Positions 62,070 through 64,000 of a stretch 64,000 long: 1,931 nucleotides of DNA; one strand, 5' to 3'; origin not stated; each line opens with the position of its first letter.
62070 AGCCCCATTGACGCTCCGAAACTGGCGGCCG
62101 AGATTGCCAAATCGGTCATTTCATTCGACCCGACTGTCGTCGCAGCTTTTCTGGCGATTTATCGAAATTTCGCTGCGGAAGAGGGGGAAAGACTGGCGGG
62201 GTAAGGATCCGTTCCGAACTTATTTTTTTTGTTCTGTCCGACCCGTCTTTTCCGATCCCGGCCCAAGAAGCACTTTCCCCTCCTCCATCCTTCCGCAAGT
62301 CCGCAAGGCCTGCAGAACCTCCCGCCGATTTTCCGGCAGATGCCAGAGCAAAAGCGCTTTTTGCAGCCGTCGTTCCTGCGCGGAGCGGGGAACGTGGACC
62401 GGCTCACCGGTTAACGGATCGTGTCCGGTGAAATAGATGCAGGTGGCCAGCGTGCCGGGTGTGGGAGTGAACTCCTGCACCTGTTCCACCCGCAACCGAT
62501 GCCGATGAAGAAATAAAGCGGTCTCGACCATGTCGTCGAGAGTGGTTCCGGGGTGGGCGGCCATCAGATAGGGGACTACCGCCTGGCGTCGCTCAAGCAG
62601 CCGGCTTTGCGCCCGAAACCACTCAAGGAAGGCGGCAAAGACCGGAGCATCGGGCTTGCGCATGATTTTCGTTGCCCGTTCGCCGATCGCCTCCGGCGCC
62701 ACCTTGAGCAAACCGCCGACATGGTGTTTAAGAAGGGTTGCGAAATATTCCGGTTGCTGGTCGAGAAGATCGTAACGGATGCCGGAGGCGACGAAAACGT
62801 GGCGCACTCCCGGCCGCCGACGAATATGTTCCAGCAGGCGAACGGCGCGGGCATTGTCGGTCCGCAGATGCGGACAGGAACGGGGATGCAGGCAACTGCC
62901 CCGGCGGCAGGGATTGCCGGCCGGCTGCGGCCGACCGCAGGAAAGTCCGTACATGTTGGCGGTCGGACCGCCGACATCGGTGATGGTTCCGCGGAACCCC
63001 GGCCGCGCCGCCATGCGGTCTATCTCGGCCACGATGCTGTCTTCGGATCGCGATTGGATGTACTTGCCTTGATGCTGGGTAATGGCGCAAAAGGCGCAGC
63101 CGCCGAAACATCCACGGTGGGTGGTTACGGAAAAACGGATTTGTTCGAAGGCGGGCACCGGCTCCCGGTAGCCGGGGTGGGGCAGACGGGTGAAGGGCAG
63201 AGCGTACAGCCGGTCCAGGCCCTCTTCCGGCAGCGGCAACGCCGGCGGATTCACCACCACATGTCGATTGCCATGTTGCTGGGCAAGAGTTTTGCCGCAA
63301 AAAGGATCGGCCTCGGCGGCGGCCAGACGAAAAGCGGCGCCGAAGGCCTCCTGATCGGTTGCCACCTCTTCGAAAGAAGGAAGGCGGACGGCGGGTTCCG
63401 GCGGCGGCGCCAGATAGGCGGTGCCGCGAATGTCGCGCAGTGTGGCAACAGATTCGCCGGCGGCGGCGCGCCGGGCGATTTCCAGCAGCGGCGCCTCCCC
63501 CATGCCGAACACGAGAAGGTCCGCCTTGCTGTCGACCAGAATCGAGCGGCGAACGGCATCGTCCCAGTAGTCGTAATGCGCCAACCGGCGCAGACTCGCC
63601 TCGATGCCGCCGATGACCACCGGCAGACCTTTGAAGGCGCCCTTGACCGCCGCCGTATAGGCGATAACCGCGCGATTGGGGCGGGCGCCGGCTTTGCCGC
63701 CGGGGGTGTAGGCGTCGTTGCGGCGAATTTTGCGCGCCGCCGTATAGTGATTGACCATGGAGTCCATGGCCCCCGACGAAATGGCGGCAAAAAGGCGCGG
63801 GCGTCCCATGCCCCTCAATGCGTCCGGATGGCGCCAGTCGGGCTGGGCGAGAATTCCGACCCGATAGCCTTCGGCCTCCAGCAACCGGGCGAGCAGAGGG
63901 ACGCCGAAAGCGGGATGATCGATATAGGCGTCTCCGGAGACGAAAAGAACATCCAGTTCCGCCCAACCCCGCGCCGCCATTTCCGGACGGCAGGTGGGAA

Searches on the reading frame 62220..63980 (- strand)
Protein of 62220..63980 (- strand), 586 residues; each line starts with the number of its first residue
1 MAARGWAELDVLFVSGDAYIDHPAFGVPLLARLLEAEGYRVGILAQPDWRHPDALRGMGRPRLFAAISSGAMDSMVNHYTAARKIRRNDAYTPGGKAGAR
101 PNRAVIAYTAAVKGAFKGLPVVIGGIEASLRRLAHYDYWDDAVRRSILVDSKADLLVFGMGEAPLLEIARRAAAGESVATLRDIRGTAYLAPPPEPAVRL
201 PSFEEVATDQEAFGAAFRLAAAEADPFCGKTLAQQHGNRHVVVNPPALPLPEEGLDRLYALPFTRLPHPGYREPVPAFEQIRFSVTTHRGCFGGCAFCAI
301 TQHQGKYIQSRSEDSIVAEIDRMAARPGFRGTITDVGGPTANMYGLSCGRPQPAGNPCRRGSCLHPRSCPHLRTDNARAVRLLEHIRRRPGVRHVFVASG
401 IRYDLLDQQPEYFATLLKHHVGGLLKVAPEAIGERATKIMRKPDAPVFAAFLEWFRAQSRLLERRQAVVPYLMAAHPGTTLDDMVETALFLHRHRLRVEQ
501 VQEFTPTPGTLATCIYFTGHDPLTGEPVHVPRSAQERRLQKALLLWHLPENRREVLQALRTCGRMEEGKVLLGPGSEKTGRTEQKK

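Call 50: search_protein_families(library=pfam, proteins=[window:62220-63980:-])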
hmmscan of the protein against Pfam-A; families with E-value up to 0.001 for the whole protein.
window:62220-63980:- (586 aa): 3 families
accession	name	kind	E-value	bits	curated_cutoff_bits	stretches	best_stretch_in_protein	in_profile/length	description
PF08497.15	Radical_SAM_N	-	1.5e-121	405.8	25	1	1-284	9-301/301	Radical SAM N-terminal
PF11842.13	DUF3362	-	2.1e-17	64.2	27.6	1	499-565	1-72/151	Domain of unknown function (DUF3362)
PF04055.27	Radical_SAM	-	9e-12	45.9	29.5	1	287-491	3-166/166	Radical SAM superfamily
